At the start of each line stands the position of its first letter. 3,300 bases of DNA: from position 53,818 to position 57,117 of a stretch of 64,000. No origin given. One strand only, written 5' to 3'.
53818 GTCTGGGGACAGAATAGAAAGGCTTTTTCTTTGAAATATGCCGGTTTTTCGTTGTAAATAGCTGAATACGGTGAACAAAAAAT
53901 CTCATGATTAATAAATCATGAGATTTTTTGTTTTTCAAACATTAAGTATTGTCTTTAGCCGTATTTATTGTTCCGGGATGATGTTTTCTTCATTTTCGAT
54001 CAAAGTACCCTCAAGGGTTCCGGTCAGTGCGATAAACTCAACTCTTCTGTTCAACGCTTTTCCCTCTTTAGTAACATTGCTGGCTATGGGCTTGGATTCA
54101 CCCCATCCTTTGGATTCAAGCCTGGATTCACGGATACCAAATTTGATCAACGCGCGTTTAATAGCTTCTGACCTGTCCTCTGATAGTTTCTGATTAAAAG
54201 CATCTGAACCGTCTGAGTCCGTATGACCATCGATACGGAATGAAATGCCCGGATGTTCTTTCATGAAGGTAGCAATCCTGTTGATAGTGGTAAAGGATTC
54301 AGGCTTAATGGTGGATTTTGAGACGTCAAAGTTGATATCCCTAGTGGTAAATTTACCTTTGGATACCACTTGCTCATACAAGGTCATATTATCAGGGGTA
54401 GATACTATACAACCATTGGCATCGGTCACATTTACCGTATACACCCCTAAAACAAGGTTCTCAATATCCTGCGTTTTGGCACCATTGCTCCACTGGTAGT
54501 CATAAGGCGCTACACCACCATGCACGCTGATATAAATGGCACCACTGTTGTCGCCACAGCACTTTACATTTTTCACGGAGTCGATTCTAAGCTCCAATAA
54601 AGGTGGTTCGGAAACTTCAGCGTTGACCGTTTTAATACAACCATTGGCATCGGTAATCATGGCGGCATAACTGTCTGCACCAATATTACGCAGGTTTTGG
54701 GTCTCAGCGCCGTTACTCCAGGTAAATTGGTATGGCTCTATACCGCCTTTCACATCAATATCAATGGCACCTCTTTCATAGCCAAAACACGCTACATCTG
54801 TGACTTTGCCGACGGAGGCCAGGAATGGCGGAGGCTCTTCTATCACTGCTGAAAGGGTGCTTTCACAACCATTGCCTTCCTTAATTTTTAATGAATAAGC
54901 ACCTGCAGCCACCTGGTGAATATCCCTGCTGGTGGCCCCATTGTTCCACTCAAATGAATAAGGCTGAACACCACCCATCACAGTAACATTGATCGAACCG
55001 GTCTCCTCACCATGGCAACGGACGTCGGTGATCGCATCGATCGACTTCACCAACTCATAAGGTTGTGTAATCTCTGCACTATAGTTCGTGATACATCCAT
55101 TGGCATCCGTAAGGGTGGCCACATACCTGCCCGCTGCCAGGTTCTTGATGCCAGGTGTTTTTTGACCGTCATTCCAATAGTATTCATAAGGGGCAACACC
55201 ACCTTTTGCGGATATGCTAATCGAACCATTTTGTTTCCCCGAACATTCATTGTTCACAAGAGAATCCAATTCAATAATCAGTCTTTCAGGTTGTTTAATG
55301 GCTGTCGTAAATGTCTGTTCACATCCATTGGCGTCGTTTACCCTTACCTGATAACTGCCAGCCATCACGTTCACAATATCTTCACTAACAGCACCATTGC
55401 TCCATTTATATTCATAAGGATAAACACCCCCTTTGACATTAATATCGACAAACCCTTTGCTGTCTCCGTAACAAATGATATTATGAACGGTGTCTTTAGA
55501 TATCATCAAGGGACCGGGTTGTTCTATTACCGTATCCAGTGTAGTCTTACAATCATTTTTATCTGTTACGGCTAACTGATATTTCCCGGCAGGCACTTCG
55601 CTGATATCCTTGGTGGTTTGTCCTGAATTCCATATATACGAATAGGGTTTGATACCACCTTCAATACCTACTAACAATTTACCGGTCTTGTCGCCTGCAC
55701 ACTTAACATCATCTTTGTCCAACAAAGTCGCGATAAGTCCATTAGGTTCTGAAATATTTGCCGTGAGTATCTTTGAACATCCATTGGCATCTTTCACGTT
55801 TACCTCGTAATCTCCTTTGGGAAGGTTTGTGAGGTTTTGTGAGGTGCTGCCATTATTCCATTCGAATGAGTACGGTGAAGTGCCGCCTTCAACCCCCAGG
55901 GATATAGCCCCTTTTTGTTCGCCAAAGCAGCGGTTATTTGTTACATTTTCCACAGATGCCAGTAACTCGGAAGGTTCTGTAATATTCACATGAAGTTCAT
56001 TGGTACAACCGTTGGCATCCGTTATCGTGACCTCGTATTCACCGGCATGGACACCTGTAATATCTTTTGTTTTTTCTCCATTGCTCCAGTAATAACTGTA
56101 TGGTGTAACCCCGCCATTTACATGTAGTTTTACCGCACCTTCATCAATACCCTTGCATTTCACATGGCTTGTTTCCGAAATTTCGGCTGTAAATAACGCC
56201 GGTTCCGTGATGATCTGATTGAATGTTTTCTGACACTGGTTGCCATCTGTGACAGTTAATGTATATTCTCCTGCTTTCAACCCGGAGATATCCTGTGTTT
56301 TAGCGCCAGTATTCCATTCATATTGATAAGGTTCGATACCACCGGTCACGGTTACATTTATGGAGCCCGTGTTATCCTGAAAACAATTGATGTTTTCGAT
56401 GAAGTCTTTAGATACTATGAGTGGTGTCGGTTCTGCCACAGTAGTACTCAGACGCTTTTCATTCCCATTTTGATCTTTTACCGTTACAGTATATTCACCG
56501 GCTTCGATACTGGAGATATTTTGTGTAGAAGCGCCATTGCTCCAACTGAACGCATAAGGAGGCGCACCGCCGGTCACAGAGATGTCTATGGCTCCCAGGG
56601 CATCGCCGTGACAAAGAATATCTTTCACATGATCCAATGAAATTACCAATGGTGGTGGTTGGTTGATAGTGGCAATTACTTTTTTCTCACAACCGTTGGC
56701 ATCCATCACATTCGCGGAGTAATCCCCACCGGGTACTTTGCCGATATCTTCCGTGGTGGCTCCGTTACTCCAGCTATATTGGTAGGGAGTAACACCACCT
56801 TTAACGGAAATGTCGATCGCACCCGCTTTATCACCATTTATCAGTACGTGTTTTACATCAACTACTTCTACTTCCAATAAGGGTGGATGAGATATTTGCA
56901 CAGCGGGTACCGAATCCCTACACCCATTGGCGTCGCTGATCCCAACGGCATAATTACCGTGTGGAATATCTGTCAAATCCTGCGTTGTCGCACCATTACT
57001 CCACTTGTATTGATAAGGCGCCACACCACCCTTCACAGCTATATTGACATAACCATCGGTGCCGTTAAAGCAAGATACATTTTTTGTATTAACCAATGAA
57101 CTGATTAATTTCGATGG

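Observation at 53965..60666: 2233-aa SprB-repeat rod tethered by an OmpA peptidoglycan-binding domain instead of a T9SS signal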

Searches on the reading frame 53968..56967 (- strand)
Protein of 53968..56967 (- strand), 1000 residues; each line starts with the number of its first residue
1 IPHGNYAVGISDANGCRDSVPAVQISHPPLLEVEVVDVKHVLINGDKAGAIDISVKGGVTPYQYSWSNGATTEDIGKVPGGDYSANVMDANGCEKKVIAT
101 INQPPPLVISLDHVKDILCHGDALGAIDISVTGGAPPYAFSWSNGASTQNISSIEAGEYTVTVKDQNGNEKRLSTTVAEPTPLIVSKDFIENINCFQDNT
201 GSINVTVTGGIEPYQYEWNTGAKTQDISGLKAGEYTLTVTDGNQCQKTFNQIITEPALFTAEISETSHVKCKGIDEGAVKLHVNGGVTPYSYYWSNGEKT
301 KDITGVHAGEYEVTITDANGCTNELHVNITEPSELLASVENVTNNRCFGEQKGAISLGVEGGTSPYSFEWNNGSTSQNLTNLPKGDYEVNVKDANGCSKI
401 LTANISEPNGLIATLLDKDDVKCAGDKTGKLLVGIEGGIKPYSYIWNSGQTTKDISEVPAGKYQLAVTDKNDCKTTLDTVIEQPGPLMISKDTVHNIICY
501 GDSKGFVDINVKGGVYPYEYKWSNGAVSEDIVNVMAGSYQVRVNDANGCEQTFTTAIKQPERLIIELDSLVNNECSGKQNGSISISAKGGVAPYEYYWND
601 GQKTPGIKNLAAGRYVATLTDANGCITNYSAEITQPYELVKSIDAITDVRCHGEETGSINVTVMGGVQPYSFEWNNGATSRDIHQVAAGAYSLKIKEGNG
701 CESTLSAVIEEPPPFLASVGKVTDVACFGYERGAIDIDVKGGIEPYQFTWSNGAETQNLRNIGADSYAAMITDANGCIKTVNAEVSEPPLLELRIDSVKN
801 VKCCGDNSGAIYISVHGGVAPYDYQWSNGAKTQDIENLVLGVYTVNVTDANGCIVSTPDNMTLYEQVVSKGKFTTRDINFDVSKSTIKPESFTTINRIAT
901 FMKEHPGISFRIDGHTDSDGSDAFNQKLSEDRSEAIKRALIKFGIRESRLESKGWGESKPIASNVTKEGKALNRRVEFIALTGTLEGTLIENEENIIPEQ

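Call 76: find_homologous_proteins(query=window:53968-56967:-, region=790-1000, max_evalue=1e-20)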
Query window:53968-56967:-, residues 790-1000 (211 aa): 185 proteins with E <= 1e-20 among 1154 candidates; the best 120 are listed.
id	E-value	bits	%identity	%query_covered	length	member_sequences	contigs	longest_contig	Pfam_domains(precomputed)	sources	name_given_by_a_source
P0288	0.0e+0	1303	63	91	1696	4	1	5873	PF00691.26,PF08940.18,PF13573.13,PF17957.8,PF23585.2,PF18962.8,PF09940.17,PF16640.12,PF28587.1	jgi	jgi:outer membrane protein OmpA-like peptidoglycan-associated protein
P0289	0.0e+0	1153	65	91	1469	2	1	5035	PF00691.26,PF08940.18,PF13573.13,PF17957.8,PF23585.2,PF08308.18,PF13620.13,PF28587.1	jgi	jgi:outer membrane protein OmpA-like peptidoglycan-associated protein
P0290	0.0e+0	1095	71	97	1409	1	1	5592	PF00691.26,PF13573.13,PF17187.11,PF18962.8,PF06832.19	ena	-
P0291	0.0e+0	1083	75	95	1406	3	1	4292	PF00691.26,PF07495.20,PF08940.18,PF13573.13,PF18962.8,PF28587.1,PF06832.19,PF04862.19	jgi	jgi:outer membrane protein OmpA-like peptidoglycan-associated protein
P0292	0.0e+0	1059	78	95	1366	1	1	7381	PF00691.26,PF08940.18,PF13573.13,PF28587.1,PF06832.19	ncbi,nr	ncbi:MAG: OmpA family protein [Bacteroidetes bacterium]|nr:OmpA family protein [Bacteroidota bacteri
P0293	5.7e-278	932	59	91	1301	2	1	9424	PF00691.26,PF08940.18,PF13573.13,PF20318.4,PF17957.8,PF23585.2,PF28587.1,PF06832.19,PF04862.19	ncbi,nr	ncbi:MAG: OmpA family protein, partial [Bacteroidales bacterium]|nr:OmpA family protein [Bacteroidal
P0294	2.4e-268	901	71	97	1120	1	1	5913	PF00691.26,PF13573.13,PF14343.12,PF17957.8,PF18962.8,PF28587.1,PF04862.19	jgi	jgi:outer membrane protein OmpA-like peptidoglycan-associated protein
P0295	5.3e-241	812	73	97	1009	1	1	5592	PF00691.26,PF13573.13,PF18962.8,PF28587.1,PF06832.19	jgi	jgi:outer membrane protein OmpA-like peptidoglycan-associated protein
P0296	2.6e-215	728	73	98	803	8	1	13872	PF00691.26,PF13573.13,PF23585.2,PF06832.19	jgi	-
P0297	3.4e-213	721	56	31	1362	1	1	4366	PF08940.18,PF13573.13,PF13585.13,PF25942.1,PF18962.8,PF06832.19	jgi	jgi:gliding motility-associated-like protein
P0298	8.0e-211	713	59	35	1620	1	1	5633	PF13573.13,PF13585.13,PF18962.8,PF06832.19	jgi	jgi:gliding motility-associated-like protein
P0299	1.0e-206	700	64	91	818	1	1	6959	PF00691.26,PF08940.18,PF13573.13,PF17957.8,PF06832.19,PF17210.10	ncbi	-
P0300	1.3e-194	660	50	37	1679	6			PF13573.13,PF13585.13,PF18962.8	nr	nr:gliding motility-associated C-terminal domain-containing protein [Bacteroidota bacterium]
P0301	5.4e-189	642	73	97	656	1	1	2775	PF00691.26,PF07495.20,PF13573.13,PF18962.8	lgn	-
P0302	1.1e-181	618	75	98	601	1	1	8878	PF00691.26,PF13573.13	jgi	jgi:outer membrane protein OmpA-like peptidoglycan-associated protein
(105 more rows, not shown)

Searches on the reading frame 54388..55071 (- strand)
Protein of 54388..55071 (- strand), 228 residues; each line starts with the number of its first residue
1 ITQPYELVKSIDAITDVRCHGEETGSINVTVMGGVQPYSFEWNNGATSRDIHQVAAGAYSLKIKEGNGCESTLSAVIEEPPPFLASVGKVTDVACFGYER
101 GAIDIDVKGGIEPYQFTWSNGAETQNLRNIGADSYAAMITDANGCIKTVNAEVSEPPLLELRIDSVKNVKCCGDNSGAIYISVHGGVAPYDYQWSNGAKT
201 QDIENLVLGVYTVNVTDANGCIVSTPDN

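Call 61: search_solved_structures(query=window:54388-55071:-, max_evalue=1, show_alignments=3)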
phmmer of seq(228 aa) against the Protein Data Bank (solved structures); distinct sequences matched with E-value up to 1: 2.
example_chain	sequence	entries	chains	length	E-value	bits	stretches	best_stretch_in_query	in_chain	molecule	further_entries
9occ_A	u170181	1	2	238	0.0086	18.8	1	168-219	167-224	Putative neck whiskers protein gp24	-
7y6o_A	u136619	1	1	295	0.01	18.5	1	56-147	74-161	Down Syndrome Cell Adhesion Molecules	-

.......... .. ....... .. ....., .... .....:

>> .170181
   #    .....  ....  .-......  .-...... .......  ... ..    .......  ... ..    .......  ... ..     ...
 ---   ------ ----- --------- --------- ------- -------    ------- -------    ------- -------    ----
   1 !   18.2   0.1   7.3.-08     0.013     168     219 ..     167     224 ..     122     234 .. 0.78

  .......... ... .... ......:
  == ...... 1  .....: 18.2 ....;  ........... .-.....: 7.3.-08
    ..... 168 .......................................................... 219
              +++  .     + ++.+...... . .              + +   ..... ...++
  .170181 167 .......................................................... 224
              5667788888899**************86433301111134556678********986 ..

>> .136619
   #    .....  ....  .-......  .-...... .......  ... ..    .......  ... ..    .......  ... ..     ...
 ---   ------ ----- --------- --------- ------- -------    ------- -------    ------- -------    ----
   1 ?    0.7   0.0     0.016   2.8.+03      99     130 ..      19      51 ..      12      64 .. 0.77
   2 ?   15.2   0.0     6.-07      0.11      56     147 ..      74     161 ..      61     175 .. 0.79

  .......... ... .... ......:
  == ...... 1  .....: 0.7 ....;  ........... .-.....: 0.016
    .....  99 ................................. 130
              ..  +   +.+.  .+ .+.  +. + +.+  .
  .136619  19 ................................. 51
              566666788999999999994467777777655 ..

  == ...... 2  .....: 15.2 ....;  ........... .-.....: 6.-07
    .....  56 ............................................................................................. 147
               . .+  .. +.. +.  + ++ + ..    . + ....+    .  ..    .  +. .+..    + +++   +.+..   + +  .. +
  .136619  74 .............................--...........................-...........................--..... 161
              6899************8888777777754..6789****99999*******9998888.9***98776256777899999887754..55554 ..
